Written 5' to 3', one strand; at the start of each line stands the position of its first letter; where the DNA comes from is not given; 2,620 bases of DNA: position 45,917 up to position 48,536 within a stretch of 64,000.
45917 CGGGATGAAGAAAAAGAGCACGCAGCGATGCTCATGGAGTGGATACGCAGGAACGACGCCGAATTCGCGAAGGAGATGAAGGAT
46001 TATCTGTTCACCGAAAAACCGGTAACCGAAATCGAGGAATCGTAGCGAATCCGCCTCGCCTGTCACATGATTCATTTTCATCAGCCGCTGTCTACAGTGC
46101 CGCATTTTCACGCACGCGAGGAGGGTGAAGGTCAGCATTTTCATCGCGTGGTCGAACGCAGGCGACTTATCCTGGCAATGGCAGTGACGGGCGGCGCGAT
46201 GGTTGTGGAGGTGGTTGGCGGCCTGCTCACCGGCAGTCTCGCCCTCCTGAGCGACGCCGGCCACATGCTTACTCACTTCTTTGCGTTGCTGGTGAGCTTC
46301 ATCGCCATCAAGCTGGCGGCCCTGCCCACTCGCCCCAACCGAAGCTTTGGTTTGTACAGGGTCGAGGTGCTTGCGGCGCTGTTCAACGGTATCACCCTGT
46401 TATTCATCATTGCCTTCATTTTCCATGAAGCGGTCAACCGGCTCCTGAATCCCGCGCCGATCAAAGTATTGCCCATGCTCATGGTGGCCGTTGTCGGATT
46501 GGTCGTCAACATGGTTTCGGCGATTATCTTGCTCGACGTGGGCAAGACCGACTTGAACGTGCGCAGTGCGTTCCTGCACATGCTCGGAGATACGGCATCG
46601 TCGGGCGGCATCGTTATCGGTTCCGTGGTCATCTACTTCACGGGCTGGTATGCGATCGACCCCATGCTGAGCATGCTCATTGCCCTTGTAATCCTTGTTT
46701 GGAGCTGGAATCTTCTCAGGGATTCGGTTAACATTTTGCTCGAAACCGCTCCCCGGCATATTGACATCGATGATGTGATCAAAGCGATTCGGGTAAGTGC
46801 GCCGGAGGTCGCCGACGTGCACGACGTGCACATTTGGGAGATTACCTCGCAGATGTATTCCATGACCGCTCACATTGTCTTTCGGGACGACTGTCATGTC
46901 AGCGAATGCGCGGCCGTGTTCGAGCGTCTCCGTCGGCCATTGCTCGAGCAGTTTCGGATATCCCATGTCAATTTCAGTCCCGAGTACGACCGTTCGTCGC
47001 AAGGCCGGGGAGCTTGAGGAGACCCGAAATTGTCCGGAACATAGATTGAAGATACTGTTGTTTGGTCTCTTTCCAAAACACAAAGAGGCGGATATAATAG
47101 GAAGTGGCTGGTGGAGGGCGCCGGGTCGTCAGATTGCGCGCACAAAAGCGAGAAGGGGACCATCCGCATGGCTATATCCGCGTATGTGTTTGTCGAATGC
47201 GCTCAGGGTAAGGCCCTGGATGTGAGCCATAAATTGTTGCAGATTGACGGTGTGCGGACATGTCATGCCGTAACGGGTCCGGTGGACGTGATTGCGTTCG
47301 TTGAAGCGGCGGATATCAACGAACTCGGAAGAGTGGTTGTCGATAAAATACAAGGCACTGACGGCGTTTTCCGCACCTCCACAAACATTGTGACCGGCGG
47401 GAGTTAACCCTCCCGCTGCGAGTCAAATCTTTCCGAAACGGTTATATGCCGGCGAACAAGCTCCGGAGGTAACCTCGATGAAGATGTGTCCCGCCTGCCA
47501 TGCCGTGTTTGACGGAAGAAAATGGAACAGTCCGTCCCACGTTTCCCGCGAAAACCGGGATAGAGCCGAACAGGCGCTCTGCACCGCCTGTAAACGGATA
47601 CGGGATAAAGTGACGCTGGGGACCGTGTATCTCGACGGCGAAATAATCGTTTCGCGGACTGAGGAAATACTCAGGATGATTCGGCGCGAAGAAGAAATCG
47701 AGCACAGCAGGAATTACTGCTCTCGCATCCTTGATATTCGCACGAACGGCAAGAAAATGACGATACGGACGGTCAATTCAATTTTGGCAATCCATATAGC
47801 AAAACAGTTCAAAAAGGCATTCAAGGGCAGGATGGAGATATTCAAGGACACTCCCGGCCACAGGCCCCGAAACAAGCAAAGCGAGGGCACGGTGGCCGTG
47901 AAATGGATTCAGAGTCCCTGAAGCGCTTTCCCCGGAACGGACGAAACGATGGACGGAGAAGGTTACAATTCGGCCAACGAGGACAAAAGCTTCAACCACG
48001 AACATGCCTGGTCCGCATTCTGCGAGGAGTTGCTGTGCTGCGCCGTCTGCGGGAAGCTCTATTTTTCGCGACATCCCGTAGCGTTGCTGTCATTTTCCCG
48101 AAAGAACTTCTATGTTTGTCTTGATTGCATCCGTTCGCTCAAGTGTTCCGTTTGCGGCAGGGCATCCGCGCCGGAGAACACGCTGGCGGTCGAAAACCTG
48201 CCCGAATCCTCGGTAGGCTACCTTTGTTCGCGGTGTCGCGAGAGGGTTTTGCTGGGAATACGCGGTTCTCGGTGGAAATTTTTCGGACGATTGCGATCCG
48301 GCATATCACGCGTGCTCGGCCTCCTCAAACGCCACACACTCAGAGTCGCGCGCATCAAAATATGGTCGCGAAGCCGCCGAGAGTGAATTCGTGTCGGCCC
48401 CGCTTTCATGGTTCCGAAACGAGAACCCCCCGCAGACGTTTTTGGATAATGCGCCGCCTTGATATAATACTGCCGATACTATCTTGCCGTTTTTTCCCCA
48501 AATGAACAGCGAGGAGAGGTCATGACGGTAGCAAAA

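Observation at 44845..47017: EncFtn-like ferritin without encapsulin shell or targeting peptide, sandwiched between a tetraheme cytochrome c and a CDF metal exporter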

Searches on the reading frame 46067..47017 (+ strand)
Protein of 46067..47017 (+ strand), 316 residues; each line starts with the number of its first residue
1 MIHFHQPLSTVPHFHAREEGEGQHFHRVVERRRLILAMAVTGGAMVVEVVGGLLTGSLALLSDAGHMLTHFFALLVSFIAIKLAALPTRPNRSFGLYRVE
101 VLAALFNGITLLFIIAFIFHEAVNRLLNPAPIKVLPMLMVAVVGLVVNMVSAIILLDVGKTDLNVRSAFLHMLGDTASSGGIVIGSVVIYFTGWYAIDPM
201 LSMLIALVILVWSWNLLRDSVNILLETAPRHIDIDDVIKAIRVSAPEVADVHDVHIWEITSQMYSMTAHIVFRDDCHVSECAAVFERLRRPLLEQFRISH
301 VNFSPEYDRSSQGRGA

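Call 3: search_protein_families(library=pfam, proteins=[window:46067-47017:+], max_evalue=0.01)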
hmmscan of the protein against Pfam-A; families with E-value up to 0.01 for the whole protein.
window:46067-47017:+ (316 aa): 2 families
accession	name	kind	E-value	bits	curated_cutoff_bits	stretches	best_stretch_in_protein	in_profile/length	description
PF01545.26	Cation_efflux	-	1.3e-42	146.3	26.6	1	34-225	1-198/198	Cation efflux family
PF16916.11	ZT_dimer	-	3e-09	37.2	26.7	1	230-302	2-72/78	Dimerisation domain of Zinc Transporter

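Call 4: search_protein_families(library=ncbifam, proteins=[window:46067-47017:+], max_evalue=0.01)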
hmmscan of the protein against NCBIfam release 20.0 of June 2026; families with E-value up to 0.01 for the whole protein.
window:46067-47017:+ (316 aa): 10 families
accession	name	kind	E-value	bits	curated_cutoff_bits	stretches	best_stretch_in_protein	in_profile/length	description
TIGR01297.1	CDF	superfamily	2.9e-82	276.2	82.35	1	31-305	2-280/285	cation diffusion facilitator family transporter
NF002923.0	PRK03557.1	equivalog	9.9e-74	248.4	408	1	24-311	11-295/313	CDF family zinc transporter ZitB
NF033827.1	CDF_efflux_DmeF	equivalog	1.1e-41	143.2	250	2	30-157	14-142/309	CDF family Co(II)/Ni(II) efflux transporter DmeF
NF052621.1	MngEfTpMntE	equivalog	6.7e-31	107.8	500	1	40-302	12-276/293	manganese efflux transporter MntE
NF033615.1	CDF_MamM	equivalog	1.1e-17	64.2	350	1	37-296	15-276/290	magnetosome biogenesis CDF transporter MamM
NF007064.0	PRK09509.1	equivalog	6.7e-17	61.4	447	1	23-301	3-280/300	CDF family cation-efflux transporter FieF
NF050169.1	CatEfflxFieF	equivalog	3.2e-16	59.4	420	1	40-300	14-274/282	cation efflux pump FieF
NF033616.1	CDF_MamB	equivalog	9.5e-16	58.1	350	1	37-296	12-271/284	magnetosome biogenesis CDF transporter MamB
NF040994.1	MamV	equivalog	1.7e-12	47.1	500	1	36-300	16-280/319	CDF transporter MamV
NF052602.1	Zn_efflux_Cdf31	equivalog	3.8e-12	46.2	460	1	31-301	7-283/299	CDF family zinc efflux transporter Cdf31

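Call 39: search_solved_structures(query=window:46067-47014:+, max_evalue=0.00001, show_alignments=4)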
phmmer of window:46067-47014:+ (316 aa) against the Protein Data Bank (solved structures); distinct sequences matched with E-value up to 0.00001: 21.
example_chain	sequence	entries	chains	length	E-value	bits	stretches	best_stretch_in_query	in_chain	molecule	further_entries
9jj1_A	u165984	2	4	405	9.6e-32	114.1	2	163-275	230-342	Probable proton-coupled zinc antiporter SLC30A3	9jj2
8xn1_A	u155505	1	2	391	1e-31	113.9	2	163-275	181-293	Probable proton-coupled zinc antiporter SLC30A3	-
8zb0_A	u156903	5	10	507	1.1e-31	113.9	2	31-152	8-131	Proton-coupled zinc antiporter SLC30A1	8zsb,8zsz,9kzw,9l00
8xm6_B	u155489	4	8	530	1.3e-31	113.6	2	31-152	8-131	Proton-coupled zinc antiporter SLC30A1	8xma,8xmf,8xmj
7y5g_B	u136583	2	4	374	1.3e-31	113.6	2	160-272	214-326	Zinc transporter 8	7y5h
8j2g_A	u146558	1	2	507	3.7e-31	112.1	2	31-152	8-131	Proton-coupled zinc antiporter SLC30A1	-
9jj3_B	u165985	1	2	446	9.9e-31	110.7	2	32-159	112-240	Probable proton-coupled zinc antiporter SLC30A4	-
6xpe_B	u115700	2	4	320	2.5e-30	109.4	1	31-272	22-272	Zinc transporter 8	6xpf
6xpd_B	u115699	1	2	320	6.9e-30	108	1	31-272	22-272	Zinc transporter 8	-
9kvx_B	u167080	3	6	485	1.3e-29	107.1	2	33-158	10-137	Calcium/manganese antiporter SLC30A10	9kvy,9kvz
8j7t_A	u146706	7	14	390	3.3e-25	92.6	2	34-155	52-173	Zinc transporter 7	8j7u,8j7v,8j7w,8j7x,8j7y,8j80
2qfi_A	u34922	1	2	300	2.1e-15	60.4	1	23-301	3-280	Ferrous-iron efflux pump fieF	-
8f6k_A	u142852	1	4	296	2.4e-14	56.9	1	39-286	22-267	Cadmium and zinc efflux pump FieF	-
3h90_A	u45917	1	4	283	2.8e-14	56.7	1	32-301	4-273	Ferrous-iron efflux pump fieF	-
8f6h_A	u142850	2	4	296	4.7e-14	56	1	39-262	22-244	Cadmium and zinc efflux pump FieF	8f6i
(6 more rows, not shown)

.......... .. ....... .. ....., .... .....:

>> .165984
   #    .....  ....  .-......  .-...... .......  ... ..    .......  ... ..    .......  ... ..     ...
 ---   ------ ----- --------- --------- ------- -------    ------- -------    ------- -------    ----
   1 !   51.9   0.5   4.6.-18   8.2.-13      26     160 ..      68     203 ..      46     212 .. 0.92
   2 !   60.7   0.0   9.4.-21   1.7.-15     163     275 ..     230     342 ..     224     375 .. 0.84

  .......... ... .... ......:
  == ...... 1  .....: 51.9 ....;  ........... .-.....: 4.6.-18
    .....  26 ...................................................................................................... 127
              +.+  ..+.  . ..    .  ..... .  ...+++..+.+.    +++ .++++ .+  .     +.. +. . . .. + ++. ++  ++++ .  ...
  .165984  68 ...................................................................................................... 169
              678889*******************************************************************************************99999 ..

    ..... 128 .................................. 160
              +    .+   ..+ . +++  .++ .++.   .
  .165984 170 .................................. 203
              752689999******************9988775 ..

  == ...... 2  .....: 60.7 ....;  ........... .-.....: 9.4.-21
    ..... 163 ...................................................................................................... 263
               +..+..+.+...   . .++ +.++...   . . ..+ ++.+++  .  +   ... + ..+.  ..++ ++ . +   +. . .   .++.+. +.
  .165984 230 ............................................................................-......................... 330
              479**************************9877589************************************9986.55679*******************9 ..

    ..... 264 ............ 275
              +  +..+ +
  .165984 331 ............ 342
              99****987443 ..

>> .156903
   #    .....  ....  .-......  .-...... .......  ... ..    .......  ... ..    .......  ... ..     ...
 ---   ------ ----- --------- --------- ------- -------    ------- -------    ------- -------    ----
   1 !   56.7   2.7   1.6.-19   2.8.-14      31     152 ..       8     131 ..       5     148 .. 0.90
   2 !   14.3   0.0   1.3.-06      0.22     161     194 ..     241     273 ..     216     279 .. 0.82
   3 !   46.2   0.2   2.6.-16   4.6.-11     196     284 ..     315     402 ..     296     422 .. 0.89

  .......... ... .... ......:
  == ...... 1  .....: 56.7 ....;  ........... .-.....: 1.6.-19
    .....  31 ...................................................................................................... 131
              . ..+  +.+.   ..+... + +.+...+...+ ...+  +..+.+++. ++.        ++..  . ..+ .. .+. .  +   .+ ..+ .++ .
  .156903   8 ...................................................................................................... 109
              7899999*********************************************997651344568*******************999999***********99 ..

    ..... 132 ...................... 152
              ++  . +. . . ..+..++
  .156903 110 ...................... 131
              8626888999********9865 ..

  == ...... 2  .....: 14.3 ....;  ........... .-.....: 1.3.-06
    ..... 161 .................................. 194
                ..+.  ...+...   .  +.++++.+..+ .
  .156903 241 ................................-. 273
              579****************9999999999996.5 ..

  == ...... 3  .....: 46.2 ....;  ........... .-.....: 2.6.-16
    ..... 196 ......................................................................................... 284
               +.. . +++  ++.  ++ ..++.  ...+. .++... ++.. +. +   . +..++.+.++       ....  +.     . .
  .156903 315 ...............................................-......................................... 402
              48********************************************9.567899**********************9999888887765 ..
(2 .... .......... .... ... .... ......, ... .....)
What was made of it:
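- Closest known: ZitB / CzcD / ZnT. Same: His-rich N-terminus (calls 3, 4, 39).
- Closest known: FieF/YiiP and MamB/MamM Fe-type CDFs. Same: Same superfamily and the same overall fold (call 39).
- CDF type: the ZitB model scores 248 bits and FieF 61 bits (call 4); ZnT structures score about 1e-31 and FieF 2e-15 (call 39).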

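Call 53: find_homologous_proteins(query=window:46067-47014:+, max_evalue=1e-20)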
Query window:46067-47014:+ (316 aa): 5301 proteins with E <= 1e-20 among 8000 candidates; the best 120 are listed.
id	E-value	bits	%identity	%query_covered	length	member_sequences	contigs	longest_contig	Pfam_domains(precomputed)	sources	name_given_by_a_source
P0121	1.8e-192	657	95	100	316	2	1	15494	PF16916.12,PF01545.27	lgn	-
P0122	3.8e-159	547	77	99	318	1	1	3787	PF16916.12,PF01545.27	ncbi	-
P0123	5.1e-159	547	78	98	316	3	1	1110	PF16916.12,PF01545.27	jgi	-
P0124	1.6e-158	545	80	97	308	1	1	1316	PF16916.12,PF01545.27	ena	-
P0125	3.2e-158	544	77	98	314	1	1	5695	PF16916.12,PF01545.27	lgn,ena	-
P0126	1.4e-157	542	77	100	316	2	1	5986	PF16916.12,PF01545.27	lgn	-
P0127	5.6e-156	537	75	100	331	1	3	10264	PF16916.12,PF01545.27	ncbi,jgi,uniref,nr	ncbi:MAG: cation transporter [Candidatus Abyssobacteria bacterium SURF_17]|jgi:cobalt-zinc-cadmium e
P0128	2.5e-155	535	78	98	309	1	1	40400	PF16916.12,PF01545.27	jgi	jgi:cobalt-zinc-cadmium efflux system protein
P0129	3.4e-155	534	76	98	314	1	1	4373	PF16916.12,PF01545.27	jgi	jgi:cobalt-zinc-cadmium efflux system protein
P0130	3.5e-155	534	77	98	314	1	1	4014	PF16916.12,PF01545.27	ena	-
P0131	6.0e-155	533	77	99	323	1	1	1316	PF16916.12,PF01545.27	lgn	-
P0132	3.4e-154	531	79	98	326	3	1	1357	PF16916.12,PF01545.27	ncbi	-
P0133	5.1e-154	530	78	97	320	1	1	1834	PF16916.12,PF01545.27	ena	-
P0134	7.5e-153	527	76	97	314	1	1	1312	PF16916.12,PF01545.27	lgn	-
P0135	2.6e-152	525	76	99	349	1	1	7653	PF16916.12,PF01545.27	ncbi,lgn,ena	-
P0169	4.6e-97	343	52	98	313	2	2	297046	PF16916.12,PF01545.27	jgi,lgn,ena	-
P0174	3.3e-95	337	54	99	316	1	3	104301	PF16916.12,PF01545.27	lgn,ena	-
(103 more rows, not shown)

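Call 55: find_encoding_contigs(protein=P0169, flank=4000, max_places=2)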
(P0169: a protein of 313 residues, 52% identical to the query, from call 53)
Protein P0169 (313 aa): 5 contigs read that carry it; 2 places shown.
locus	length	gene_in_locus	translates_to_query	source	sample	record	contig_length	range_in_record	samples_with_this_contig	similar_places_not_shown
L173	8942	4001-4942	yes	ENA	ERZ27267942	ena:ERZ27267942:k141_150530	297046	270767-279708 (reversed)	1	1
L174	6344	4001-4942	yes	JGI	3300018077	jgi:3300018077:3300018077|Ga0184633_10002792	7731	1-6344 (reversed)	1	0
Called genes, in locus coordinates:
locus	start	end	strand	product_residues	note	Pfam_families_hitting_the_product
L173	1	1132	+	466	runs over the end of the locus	PF01964:ThiC_Rad_SAM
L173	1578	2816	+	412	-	PF02321:OEP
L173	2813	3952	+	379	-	PF25917:BSH_RND, PF25919:BSH_CusB, PF25973:BSH_CzcB, PF25944:Beta-barrel_RND (weak), PF25954:Beta-barrel_RND_2, PF25990:Beta-barrel_YknX (weak), PF25967:RND-MFP_C, PF25975:CzcB_C, +4 more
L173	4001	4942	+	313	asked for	PF01545:Cation_efflux, PF16916:ZT_dimer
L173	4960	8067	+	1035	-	PF00873:ACR_tran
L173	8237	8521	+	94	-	-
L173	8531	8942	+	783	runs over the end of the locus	PF13424:TPR_12, PF17874:TPR_MalT, PF13424:TPR_12, PF00158:Sigma54_activat, PF14532:Sigma54_activ_2, PF07724:AAA_2 (weak), PF25601:AAA_lid_14, PF02954:HTH_8, +9 more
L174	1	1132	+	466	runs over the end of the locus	PF01964:ThiC_Rad_SAM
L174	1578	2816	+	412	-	PF02321:OEP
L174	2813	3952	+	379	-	PF25917:BSH_RND, PF25919:BSH_CusB, PF25973:BSH_CzcB, PF25944:Beta-barrel_RND (weak), PF25954:Beta-barrel_RND_2, PF25990:Beta-barrel_YknX (weak), PF25967:RND-MFP_C, PF25975:CzcB_C, +4 more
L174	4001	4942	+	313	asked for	PF01545:Cation_efflux, PF16916:ZT_dimer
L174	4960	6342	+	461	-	?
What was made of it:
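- A 52%-identical homologue with the same HxxxH motif sits inside an OEP-MFP-CDF-RND (czcCBA-like) operon (call 55).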

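Call 56: find_encoding_contigs(protein=P0174, flank=4000, max_places=2)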
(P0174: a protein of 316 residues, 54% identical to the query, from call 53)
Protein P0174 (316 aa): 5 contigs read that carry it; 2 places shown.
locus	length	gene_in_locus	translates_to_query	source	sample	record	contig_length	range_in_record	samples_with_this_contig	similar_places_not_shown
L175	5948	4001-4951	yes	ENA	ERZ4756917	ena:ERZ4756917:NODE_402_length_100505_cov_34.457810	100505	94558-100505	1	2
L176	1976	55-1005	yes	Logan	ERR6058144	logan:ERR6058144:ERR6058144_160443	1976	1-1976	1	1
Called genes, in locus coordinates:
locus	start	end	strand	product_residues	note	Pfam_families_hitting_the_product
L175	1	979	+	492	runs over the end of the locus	-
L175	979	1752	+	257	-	PF01739:CheR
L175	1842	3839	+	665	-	PF00270:DEAD (weak), PF04851:ResIII, PF17757:UvrB_inter, PF27431:UvrB_3rd, PF00271:Helicase_C, PF12344:UvrB, PF02151:UVR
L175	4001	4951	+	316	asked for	PF01545:Cation_efflux, PF16916:ZT_dimer (weak)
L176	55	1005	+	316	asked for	PF01545:Cation_efflux, PF16916:ZT_dimer (weak)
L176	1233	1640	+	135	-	-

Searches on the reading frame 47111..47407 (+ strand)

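Call 3: search_protein_families(library=pfam, proteins=[window:47111-47407:+], max_evalue=0.01)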
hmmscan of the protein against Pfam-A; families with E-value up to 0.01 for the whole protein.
window:47111-47407:+ (98 aa): 2 families
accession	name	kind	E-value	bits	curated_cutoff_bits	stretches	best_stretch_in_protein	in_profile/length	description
PF01037.27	AsnC_trans_reg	-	5.5e-15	55.5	25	1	26-94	1-70/73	Lrp/AsnC ligand binding domain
PF03927.19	NapD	-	0.0035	17.9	28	1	27-90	7-68/76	NapD protein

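Call 4: search_protein_families(library=ncbifam, proteins=[window:47111-47407:+], max_evalue=0.01)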
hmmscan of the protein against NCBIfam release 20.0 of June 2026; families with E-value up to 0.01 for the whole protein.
window:47111-47407:+ (98 aa): 4 families
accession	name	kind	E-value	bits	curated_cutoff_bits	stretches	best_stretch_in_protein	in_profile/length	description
NF040947.1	trans_reg_LysM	equivalog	2.1e-10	40.5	180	1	21-94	59-132/136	HTH-type transcriptional regulator LysM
NF041395.1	TranRegLrpA1_Halo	equivalog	3.2e-06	27.2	250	1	24-88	67-131/142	HTH-type transcriptional regulator LrpA1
NF008384.0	PRK11179.1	equivalog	0.0011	18.7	227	1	38-94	86-142/153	transcriptional regulator AsnC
NF040820.1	trans_reg_LrpA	equivalog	0.0016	18.3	250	1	27-94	69-136/141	HTH-type transcriptional regulator LrpA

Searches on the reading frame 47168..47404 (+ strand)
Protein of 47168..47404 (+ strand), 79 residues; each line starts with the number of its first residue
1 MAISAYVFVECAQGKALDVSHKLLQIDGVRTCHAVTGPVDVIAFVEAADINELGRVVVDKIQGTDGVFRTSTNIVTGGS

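Call 62: search_protein_families(library=pfam, proteins=[window:47168-47404:+], max_evalue=1)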
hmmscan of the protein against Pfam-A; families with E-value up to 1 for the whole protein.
window:47168-47404:+ (79 aa): 3 families
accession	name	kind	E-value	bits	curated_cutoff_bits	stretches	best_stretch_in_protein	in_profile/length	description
PF01037.27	AsnC_trans_reg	-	2.8e-15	56.4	25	1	7-76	1-71/73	Lrp/AsnC ligand binding domain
PF03927.19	NapD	-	0.0019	18.7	28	1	8-71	7-68/76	NapD protein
PF22482.2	AsnC_trans_reg_3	-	0.02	15.4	24.4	1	18-74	26-81/95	PF0864 C-terminal dimeric alpha+beta barrel domain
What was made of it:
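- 47168..47407 (+): Stand-alone Lrp/AsnC ligand-binding (RAM) domain protein, 79 aa, with no HTH. A conserved downstream neighbour of the pair. Pfam AsnC_trans_reg E=2.8e-15 (call 62).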

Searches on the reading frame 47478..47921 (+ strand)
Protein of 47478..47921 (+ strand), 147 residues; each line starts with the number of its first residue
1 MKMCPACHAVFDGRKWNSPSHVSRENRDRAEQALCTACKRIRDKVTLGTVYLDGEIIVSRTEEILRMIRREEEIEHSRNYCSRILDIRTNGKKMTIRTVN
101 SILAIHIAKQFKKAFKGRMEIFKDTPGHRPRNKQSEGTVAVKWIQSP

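Call 3: search_protein_families(library=pfam, proteins=[window:47478-47921:+], max_evalue=0.01)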
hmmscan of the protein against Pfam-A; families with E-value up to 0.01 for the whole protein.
window:47478-47921:+ (147 aa): 0 families

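Call 4: search_protein_families(library=ncbifam, proteins=[window:47478-47921:+], max_evalue=0.01)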
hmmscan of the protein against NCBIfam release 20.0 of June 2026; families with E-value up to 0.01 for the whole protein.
window:47478-47921:+ (147 aa): 1 family
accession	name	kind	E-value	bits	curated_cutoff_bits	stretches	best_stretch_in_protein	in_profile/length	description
NF040826.1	lxa_BCAM0308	equivalog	4.1e-25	88.3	100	1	3-121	25-138/153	BCAM0308 family protein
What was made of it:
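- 47478..47921 (+): BCAM0308-family-like small Cys-rich protein (147 aa), a syntenic neighbour in relatives. It may not belong to the module. NF040826 E=4.1e-25, 88 bits against cutoff 100 (call 4).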

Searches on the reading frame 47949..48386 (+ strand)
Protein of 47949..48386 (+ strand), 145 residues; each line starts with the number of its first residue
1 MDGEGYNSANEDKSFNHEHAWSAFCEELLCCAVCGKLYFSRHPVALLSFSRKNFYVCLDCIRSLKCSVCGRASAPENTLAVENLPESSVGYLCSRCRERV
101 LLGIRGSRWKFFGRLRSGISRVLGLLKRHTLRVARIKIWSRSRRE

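Call 37: search_protein_families(library=pfam, proteins=[window:47949-48386:+], max_evalue=0.00001)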
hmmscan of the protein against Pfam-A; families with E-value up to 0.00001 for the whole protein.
window:47949-48386:+ (145 aa): 0 families

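Call 62: search_protein_families(library=pfam, proteins=[window:47949-48386:+], max_evalue=1)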
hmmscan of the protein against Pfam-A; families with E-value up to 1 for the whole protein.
window:47949-48386:+ (145 aa): 3 families
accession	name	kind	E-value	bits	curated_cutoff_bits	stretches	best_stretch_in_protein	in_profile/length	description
PF12251.13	SNAPC3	-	0.07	13.2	23.8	1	62-102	144-183/199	snRNA-activating protein complex (SNAPc), subunit 3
PF24734.1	DUF7685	-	0.25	11.7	27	0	65-96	1-31/43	Domain of unknown function (DUF7685)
PF13408.12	Zn_ribbon_recom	-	0.63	10.9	25.3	1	28-69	5-42/58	Recombinase zinc beta ribbon domain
